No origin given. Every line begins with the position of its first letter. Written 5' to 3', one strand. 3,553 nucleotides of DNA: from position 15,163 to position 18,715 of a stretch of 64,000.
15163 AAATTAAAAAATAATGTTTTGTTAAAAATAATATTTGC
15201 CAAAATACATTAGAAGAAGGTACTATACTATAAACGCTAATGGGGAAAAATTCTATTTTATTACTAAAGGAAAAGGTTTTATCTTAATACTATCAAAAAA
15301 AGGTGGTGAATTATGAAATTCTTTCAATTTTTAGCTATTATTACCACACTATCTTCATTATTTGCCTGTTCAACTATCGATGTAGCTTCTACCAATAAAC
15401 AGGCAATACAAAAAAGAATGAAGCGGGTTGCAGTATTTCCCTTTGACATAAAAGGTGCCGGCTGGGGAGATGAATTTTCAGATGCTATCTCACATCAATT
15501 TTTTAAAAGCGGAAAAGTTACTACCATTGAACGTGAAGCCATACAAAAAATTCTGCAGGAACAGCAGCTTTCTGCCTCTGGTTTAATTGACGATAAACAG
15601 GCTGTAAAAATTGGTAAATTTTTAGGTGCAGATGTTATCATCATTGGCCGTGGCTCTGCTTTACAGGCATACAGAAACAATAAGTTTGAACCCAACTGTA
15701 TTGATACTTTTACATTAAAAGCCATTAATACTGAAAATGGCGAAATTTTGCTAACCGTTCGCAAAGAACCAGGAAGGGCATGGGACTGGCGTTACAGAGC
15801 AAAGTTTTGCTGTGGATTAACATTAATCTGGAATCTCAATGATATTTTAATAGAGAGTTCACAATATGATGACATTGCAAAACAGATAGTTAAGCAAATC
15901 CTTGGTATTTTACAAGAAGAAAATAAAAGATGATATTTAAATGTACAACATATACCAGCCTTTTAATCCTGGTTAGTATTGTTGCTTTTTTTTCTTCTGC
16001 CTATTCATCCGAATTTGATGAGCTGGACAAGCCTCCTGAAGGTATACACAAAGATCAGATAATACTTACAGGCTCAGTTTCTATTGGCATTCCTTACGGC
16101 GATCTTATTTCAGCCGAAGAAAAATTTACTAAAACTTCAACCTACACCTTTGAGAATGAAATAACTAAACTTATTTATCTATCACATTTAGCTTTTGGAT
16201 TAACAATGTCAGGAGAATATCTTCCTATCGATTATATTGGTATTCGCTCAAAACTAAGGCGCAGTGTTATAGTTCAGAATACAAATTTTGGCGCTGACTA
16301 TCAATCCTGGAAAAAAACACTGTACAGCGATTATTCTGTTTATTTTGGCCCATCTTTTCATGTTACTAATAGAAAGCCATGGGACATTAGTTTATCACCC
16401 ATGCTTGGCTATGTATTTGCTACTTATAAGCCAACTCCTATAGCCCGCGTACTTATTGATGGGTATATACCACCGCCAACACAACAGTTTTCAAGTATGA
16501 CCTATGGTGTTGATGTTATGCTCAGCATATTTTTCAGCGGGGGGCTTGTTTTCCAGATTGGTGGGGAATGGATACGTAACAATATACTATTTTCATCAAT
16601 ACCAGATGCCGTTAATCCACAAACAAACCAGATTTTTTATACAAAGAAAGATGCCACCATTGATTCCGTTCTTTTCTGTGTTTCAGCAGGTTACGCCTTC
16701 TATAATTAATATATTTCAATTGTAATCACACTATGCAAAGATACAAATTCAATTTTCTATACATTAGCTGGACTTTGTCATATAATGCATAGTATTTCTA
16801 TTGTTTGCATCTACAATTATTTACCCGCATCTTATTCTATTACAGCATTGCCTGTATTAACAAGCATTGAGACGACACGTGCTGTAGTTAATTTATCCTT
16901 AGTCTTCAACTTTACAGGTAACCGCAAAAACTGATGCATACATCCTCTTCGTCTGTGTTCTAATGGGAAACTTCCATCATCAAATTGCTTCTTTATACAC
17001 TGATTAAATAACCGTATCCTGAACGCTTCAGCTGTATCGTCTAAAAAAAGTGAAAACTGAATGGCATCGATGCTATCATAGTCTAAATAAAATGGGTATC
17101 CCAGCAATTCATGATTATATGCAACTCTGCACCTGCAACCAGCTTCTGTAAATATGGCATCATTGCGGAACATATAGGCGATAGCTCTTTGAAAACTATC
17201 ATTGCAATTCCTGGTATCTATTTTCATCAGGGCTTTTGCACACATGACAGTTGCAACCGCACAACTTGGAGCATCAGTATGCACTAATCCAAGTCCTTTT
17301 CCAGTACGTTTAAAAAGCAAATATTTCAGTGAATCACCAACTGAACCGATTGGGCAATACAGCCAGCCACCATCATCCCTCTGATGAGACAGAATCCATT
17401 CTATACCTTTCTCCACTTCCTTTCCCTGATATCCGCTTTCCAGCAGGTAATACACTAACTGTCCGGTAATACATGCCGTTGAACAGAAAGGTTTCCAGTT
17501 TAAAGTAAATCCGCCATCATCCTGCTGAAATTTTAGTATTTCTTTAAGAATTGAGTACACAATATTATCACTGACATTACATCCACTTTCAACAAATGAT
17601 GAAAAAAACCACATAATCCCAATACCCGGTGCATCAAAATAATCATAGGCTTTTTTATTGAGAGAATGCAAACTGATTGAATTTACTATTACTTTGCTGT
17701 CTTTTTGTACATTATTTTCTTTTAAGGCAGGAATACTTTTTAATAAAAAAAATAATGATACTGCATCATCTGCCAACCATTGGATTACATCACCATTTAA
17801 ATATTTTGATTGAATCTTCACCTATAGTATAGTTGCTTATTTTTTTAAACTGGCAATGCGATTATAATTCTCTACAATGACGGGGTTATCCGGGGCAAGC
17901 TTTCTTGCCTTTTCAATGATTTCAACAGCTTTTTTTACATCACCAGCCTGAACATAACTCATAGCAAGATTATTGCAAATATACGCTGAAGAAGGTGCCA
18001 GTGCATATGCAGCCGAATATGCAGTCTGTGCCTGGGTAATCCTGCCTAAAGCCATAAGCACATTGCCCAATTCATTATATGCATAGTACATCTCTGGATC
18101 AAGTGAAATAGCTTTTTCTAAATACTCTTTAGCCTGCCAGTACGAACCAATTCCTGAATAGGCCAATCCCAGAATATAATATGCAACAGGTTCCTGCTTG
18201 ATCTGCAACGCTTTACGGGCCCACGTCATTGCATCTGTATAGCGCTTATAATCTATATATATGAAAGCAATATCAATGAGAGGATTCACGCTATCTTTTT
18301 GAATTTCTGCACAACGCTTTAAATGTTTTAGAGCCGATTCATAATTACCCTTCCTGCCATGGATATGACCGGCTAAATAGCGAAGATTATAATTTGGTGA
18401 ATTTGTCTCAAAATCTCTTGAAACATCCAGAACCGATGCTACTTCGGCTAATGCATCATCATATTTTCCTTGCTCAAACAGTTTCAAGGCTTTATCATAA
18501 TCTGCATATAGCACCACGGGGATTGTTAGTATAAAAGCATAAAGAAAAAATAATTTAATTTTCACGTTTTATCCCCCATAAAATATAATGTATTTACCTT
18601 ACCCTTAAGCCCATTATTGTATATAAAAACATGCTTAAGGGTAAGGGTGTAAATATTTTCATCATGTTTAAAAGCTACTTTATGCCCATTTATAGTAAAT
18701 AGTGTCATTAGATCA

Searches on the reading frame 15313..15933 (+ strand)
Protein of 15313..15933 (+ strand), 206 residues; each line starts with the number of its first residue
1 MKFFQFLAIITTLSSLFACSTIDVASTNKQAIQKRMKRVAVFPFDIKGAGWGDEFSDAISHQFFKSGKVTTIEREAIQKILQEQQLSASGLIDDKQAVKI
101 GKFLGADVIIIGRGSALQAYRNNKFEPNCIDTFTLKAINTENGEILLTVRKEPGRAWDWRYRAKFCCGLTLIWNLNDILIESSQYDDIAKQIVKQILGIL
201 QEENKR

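Call 5: search_protein_families(library=pfam, proteins=[window:15313-15933:+], max_evalue=1)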
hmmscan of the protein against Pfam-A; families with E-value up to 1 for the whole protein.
window:15313-15933:+ (206 aa): 2 families
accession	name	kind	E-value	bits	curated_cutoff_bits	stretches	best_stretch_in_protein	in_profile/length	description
PF03783.19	CsgG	-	3.8e-10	39.9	20.8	1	51-113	36-97/210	Curli production assembly/transport component CsgG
PF13036.11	LpoB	-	2.9e-07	30.9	22.3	1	54-146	49-140/147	Peptidoglycan-synthase activator LpoB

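Call 9: search_protein_families(library=ncbifam, proteins=[window:15313-15933:+], max_evalue=1)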
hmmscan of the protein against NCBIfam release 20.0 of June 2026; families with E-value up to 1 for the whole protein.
window:15313-15933:+ (206 aa): 2 families
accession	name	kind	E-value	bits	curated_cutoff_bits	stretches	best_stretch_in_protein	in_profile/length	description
TIGR02722.1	lp_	equivalog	3.3e-07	30.5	110.55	1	54-146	89-180/189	penicillin-binding protein activator LpoB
NF041726.1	lipo_CT253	equivalog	0.00073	19.1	125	1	1-84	1-93/209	CT253 family lipoprotein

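Call 54: find_related_loci(query=A5, collection=metagenome_contigs, flank=3500)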
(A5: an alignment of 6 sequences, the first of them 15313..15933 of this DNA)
Query A5 (206 aa) in metagenome_contigs; peptide patterns used: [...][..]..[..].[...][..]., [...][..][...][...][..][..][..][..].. (x = any residue, [..] = any of these).
369 stretches matched a pattern; 28 encode a relative of the query (tblastn E <= 1e-3); 28 distinct loci.
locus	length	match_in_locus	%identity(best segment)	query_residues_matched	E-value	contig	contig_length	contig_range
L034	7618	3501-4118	95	1-206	5e-132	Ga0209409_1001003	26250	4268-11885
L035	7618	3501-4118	95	1-206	5e-132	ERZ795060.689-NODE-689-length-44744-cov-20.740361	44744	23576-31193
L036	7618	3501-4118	94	1-206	4e-131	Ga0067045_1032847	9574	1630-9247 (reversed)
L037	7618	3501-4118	91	1-206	1e-129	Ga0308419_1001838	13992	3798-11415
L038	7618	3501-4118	91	1-206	8e-130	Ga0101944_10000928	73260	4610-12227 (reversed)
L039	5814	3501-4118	90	1-206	1e-127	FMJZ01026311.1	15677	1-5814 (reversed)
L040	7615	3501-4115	78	1-206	1e-109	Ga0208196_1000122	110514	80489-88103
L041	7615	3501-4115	78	1-206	1e-109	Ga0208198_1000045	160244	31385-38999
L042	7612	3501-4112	62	1-204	4e-90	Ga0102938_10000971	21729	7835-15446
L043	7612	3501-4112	61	1-204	2e-89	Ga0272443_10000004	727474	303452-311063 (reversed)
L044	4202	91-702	63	5-206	2e-87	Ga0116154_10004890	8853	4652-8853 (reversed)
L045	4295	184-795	63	5-206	2e-87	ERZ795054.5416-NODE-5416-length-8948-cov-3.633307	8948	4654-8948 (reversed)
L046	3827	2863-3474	63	5-206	8e-88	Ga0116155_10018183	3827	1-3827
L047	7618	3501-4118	60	1-206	6e-85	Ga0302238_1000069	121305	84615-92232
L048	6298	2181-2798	60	1-206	5e-85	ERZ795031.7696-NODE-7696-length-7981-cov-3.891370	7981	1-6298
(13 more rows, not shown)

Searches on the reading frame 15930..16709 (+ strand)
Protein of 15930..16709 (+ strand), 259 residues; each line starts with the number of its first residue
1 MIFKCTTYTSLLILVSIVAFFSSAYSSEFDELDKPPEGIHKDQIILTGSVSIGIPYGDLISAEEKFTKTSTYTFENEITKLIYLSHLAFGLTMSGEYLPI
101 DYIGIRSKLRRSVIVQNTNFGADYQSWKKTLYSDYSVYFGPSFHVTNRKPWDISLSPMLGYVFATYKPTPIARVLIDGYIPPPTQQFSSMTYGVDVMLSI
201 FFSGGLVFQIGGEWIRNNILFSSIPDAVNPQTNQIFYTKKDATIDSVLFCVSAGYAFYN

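Call 5: search_protein_families(library=pfam, proteins=[window:15930-16709:+], max_evalue=1)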
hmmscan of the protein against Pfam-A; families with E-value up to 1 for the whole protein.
window:15930-16709:+ (259 aa): 2 families
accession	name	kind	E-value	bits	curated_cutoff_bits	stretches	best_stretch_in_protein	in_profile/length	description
PF03597.20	FixS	-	0.008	16.3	23.1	1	11-42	12-43/44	Cytochrome oxidase maturation protein cbb3-type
PF21620.4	SlpA_C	-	0.062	12.1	35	1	187-249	233-290/656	S-layer protein SlpA, beta-barrel domain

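Call 9: search_protein_families(library=ncbifam, proteins=[window:15930-16709:+], max_evalue=1)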
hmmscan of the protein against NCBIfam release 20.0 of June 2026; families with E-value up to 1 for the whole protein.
window:15930-16709:+ (259 aa): 0 families

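Call 21: find_homologous_proteins(query=window:15930-16709:+)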
Query window:15930-16709:+ (259 aa): 53 proteins with E <= 0.001 among 416 candidates.
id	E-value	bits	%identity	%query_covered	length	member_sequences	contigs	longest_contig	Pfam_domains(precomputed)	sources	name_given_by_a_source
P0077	1.4e-169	580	100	100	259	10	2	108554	-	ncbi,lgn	-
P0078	4.6e-149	513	87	97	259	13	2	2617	-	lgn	-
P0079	2.5e-142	491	80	100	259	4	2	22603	-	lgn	-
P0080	7.7e-140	483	81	100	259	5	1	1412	-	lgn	-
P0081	4.6e-138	477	80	100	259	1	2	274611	-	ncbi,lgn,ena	-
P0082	1.5e-127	442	79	90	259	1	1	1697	-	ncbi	-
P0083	2.1e-122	426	73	96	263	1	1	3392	-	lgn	-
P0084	2.7e-121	422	72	95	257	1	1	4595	-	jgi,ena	-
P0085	6.2e-119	414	72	94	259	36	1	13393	-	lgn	-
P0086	3.2e-112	392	67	96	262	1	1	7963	-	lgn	-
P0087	1.9e-71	259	49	92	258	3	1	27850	-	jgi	-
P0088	4.8e-71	257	48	97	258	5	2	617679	-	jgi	jgi:hypothetical protein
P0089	7.4e-71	257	50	90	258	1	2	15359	-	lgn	-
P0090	3.0e-69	251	50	90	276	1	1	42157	-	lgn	-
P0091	6.7e-69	250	46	96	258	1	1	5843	-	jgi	jgi:hypothetical protein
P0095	2.6e-67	245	46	90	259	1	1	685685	-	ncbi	-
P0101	1.3e-65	240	42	96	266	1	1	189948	-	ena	-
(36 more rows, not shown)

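Call 23: find_encoding_contigs(protein=P0088, flank=4000, max_places=2)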
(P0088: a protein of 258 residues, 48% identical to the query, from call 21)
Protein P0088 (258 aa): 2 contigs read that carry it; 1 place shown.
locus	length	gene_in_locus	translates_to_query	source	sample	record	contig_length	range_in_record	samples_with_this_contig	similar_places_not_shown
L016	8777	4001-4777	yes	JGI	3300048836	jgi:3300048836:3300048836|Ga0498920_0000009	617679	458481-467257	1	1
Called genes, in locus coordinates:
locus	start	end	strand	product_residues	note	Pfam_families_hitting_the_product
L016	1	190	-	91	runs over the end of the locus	PF00708:Acylphosphatase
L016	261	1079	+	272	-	PF05430:Methyltransf_30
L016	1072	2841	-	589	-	-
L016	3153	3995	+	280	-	PF02737:3HCDH_N, PF03446:NAD_binding_2 (weak), PF00725:3HCDH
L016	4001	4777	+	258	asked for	-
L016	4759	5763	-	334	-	-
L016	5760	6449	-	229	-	PF01128:IspD, PF12804:NTP_transf_3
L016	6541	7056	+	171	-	PF00994:MoCF_biosynth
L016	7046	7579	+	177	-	PF01661:Macro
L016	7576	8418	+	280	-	PF00215:OMPdecase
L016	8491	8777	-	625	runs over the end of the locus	PF02310:B12-binding (weak), PF04055:Radical_SAM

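Call 24: find_encoding_contigs(protein=P0095, flank=4000, max_places=2)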
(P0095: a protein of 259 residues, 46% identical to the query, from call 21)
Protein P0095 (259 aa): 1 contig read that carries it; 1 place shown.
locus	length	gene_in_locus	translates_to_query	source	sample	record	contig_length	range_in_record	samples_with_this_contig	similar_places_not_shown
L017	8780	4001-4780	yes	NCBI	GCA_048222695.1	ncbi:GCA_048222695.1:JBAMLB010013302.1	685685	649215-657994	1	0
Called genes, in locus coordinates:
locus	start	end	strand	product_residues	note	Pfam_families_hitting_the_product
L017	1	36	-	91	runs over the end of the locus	PF00708:Acylphosphatase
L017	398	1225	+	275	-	PF05430:Methyltransf_30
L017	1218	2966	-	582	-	-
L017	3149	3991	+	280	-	PF02737:3HCDH_N, PF03446:NAD_binding_2 (weak), PF00725:3HCDH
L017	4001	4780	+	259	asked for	-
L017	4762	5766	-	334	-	-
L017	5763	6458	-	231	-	PF01128:IspD, PF12804:NTP_transf_3, PF02348:CTP_transf_3 (weak)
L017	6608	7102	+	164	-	PF00994:MoCF_biosynth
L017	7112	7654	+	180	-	PF01661:Macro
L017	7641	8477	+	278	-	PF00215:OMPdecase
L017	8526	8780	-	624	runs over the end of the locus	PF02310:B12-binding (weak), PF04055:Radical_SAM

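Call 25: find_encoding_contigs(protein=P0101, flank=4000, max_places=2)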
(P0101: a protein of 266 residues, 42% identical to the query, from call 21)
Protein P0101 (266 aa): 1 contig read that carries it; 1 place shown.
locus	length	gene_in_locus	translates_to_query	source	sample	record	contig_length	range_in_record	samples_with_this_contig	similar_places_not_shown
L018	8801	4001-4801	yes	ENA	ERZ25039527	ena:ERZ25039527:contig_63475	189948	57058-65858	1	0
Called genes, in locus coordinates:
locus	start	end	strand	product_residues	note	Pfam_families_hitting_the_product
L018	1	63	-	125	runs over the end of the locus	PF00825:Ribonuclease_P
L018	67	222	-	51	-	PF00468:Ribosomal_L34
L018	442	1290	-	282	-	PF13489:Methyltransf_23, PF08241:Methyltransf_11 (weak), PF08242:Methyltransf_12 (weak), PF13649:Methyltransf_25 (faint)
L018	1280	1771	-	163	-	PF03880:DbpA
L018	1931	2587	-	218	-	PF00486:Trans_reg_C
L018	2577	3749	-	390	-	PF13439:Glyco_transf_4, PF13477:Glyco_trans_4_2 (weak), PF13579:Glyco_trans_4_4, PF20706:GT4-conflict, PF00534:Glycos_transf_1, PF13692:Glyco_trans_1_4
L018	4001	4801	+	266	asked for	-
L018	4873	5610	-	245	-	PF12895:ANAPC3 (faint), PF13174:TPR_6 (faint), PF13181:TPR_8 (weak), PF13432:TPR_16 (weak), PF13424:TPR_12 (weak), PF14559:TPR_19 (weak), PF00515:TPR_1, PF07719:TPR_2 (weak), +9 more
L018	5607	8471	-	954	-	PF01326:PPDK_N, PF00391:PEP-utilizers, PF02896:PEP-utilizers_C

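Call 40: predict_structure(alignment_id=A2)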
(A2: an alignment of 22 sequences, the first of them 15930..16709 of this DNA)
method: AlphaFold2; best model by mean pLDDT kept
length: 259 residues; sequences in the alignment: 22
mean_pLDDT: 91.2   pTM: 0.79
mean pLDDT of the five models: 91.2, 91.0, 91.0, 90.3, 89.6
residues with pLDDT >= 90: 205; 70-90: 36; 50-70: 13; < 50: 5
segments of 3 or more residues with pLDDT < 50: 26-30
pLDDT, mean of each block of 10 residues (from residue 1): 83 83 50 73 96 97 94 93 96 97 96 96 92 98 94 97 96 93 94 97 92 96 91 93 97 88
secondary structure, 60 per line:
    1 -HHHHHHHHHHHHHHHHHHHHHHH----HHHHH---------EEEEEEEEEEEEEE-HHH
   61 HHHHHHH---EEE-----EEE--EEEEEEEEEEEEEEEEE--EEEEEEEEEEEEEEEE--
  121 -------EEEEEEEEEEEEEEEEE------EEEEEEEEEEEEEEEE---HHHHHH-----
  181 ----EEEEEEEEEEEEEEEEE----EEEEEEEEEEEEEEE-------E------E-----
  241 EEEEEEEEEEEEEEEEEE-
elements in order: H2-24 H29-33 E43-56 H58-67 E71-73 E79-81 E84-100 E103-118 E128-144 E151-166 H170-175 E185-201 E206-220 E241-258

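Call 42: find_encoding_contigs(protein=P0086, flank=4000, max_places=2)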
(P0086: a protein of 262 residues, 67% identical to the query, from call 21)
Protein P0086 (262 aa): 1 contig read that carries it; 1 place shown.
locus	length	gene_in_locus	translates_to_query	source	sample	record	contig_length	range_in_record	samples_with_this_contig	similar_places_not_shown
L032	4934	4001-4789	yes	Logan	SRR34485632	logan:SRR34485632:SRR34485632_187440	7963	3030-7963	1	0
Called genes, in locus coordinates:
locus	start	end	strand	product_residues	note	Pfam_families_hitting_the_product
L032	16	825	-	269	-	PF13489:Methyltransf_23, PF13847:Methyltransf_31 (weak), PF08241:Methyltransf_11, PF08242:Methyltransf_12, PF13649:Methyltransf_25 (weak)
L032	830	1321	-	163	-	PF03880:DbpA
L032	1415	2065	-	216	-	PF21695:GlnR_1st (weak), PF00486:Trans_reg_C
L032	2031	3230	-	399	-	PF13439:Glyco_transf_4, PF13579:Glyco_trans_4_4, PF13477:Glyco_trans_4_2, PF20706:GT4-conflict, PF00534:Glycos_transf_1, PF13692:Glyco_trans_1_4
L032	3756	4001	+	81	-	-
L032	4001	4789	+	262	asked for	-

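Call 43: find_encoding_contigs(protein=P0090, flank=4000, max_places=2)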
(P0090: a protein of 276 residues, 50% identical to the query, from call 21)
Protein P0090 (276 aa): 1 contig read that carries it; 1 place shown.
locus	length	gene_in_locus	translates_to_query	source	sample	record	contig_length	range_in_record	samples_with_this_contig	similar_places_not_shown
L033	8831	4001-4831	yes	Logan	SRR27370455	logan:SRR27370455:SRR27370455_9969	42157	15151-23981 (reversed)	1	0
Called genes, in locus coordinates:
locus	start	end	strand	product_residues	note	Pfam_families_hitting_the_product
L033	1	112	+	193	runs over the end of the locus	PF18894:PhageMetallopep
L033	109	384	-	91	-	PF00708:Acylphosphatase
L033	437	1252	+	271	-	PF05430:Methyltransf_30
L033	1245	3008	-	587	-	-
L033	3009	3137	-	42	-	-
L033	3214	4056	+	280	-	PF02737:3HCDH_N, PF03446:NAD_binding_2 (weak), PF00725:3HCDH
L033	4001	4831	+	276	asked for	-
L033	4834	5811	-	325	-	-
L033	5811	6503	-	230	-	PF01128:IspD, PF02348:CTP_transf_3 (weak), PF12804:NTP_transf_3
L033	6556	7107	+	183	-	PF00994:MoCF_biosynth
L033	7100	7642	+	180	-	PF01661:Macro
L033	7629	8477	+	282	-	PF00215:OMPdecase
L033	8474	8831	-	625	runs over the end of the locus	PF02310:B12-binding, PF04055:Radical_SAM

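Call 47: fold_search(model_id=the predicted structure, library=pdb)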
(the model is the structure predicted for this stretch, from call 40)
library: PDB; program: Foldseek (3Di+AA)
matches with E <= 10: 882; with E <= 0.001: 60
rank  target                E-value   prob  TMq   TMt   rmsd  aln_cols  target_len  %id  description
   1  2x27                  1.8e-07  1.00  0.48  0.58   8.1       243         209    9  Crystal structure of the outer membrane protein OprG from Pseudomonas aeruginosa (released 2010-12-15)
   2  9fzc_A                2.9e-07  1.00  0.43  0.62   7.4       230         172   10  Structure of OmpA-short in complex with nanobody Nb01 (released 2024-07-17)
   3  9fzd_A                7.6e-07  1.00  0.43  0.61   8.6       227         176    9  Structure of OmpA-long in complex with nanobody Nb39 (released 2024-07-17)
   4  3qra                  1.6e-06  1.00  0.41  0.64   7.3       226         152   11  The crystal structure of Ail, the attachment invasion locus protein of Yersinia pestis (released 2011-11-23)
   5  1p4t                  1.6e-06  1.00  0.38  0.60   8.0       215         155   11  Crystal structure of Neisserial surface protein A (NspA) (released 2003-07-22)
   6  9nh2_A                2.1e-06  1.00  0.45  0.52   9.7       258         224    9  In situ cryo-EM structure of porin III of the Legionella Dot/Icm T4SS machine (released 2025-09-17)
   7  8qxp                  2.5e-06  1.00  0.45  0.63   7.1       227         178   13  Crystal structure of the outer membrane porin OmpW from Klebsiella pneumoniae (released 2024-01-24)
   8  2f1t_A                2.9e-06  1.00  0.49  0.66   5.4       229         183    9  Outer membrane protein OmpW (released 2006-01-24)
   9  1i78_B                3.7e-06  1.00  0.31  0.29  10.9       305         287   11  CRYSTAL STRUCTURE OF OUTER MEMBRANE PROTEASE OMPT FROM ESCHERICHIA COLI (released 2001-10-03)
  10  9a2m_MODEL_1_A        5.1e-06  1.00  0.46  0.36   9.8       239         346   10  Model of E. coli OmpA by in-cell photo-crosslinking MS and deep learning (released 2023-02-24)
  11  1bxw                  5.1e-06  1.00  0.41  0.58   8.5       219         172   10  OUTER MEMBRANE PROTEIN A (OMPA) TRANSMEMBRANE DOMAIN (released 1998-10-14)
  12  9nh1_B                7.2e-06  1.00  0.34  0.33  17.2       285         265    8  In situ cryo-EM structure of porin I of the Legionella Dot/Icm T4SS machine (released 2025-09-17)
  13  9a34_MODEL_1_A        1.1e-05  1.00  0.34  0.30  11.7       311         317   12  Model of E. coli OmpT by in-cell photo-crosslinking MS and deep learning (released 2023-02-24)
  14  2f1v_A                2.1e-05  1.00  0.48  0.65   6.7       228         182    9  Outer membrane protein OmpW (released 2006-01-24)
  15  2x4m_A                3.1e-05  1.00  0.35  0.31  15.8       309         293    8  Yersinia Pestis Plasminogen Activator Pla (released 2010-07-28)
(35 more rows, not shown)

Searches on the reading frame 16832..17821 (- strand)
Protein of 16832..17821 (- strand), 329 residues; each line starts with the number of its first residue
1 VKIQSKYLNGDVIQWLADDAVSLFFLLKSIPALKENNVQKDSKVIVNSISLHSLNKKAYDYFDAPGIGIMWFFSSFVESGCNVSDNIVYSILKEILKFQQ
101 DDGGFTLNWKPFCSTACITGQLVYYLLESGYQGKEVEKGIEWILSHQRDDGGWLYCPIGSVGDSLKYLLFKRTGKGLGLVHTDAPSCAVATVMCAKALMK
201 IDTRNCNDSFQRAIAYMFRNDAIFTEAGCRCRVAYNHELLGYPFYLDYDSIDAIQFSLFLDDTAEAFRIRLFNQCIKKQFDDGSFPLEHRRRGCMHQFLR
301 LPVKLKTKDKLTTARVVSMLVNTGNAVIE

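Call 65: search_protein_families(library=pfam, proteins=[window:16832-17821:-], max_evalue=0.01)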
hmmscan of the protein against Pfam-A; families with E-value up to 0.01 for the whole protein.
window:16832-17821:- (329 aa): 1 family
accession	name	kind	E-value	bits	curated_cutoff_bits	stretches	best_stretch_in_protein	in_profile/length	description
PF13243.12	SQHop_cyclase_C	-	0.0038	16.8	26.1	0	131-166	204-234/319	Squalene-hopene cyclase C-terminal domain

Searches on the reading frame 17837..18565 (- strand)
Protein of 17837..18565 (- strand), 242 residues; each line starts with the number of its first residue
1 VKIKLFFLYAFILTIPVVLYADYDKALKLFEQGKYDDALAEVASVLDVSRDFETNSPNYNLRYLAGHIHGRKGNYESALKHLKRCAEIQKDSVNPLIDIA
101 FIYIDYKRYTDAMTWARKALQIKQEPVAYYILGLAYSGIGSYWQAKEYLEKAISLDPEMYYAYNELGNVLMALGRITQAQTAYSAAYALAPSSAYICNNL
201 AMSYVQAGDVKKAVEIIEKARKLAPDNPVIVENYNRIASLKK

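Call 65: search_protein_families(library=pfam, proteins=[window:17837-18565:-], max_evalue=0.01)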
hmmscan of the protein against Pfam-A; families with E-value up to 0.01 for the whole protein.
window:17837-18565:- (242 aa): 33 families (the best 25 are shown)
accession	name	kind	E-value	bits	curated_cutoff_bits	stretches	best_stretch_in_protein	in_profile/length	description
PF07719.23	TPR_2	-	1.8e-27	93.6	27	3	194-227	1-34/34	Tetratricopeptide repeat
PF13181.12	TPR_8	-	2.2e-26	90.2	25.7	4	128-158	3-33/34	Tetratricopeptide repeat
PF00515.34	TPR_1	-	9.6e-26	89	27.8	3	127-158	2-33/34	Tetratricopeptide repeat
PF14559.12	TPR_19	-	7e-23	81.2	25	3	174-228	5-59/68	Tetratricopeptide repeat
PF13424.12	TPR_12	-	9.6e-22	77.4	30.1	3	162-224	5-75/77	Tetratricopeptide repeat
PF13428.12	TPR_14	-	1.3e-19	69.1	23.5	2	200-234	7-41/44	Tetratricopeptide repeat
PF13432.12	TPR_16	-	1.9e-19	70.2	32.7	3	165-228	2-65/65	Tetratricopeptide repeat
PF13374.12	TPR_10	-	3.1e-14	52.9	27.5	0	194-222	2-30/42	Tetratricopeptide repeat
PF13414.12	TPR_11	-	1.3e-13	50.8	26.8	2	167-208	1-42/42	TPR repeat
PF12895.13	ANAPC3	-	1.1e-12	48.5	27.2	2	105-183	1-79/82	Anaphase-promoting complex, cyclosome, subunit 3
PF13431.12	TPR_17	-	1.7e-11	43.9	24.4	1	149-180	2-33/34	Tetratricopeptide repeat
PF25063.1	ARM_TT21_C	-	3.3e-09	37.4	35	1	138-230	107-200/209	Tetratricopeptide repeat protein 21 C-terminal ARM domain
PF13176.12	TPR_7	-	4.9e-09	36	27.9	0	197-225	2-32/36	Tetratricopeptide repeat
PF13371.12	TPR_9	-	6.7e-09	36.1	35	0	175-229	10-64/73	Tetratricopeptide repeat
PF23914.1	TPR_CcmH_CycH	-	1.7e-08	34.9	42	1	164-206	54-96/158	Cytochrome c-type biogenesis protein H TPR domain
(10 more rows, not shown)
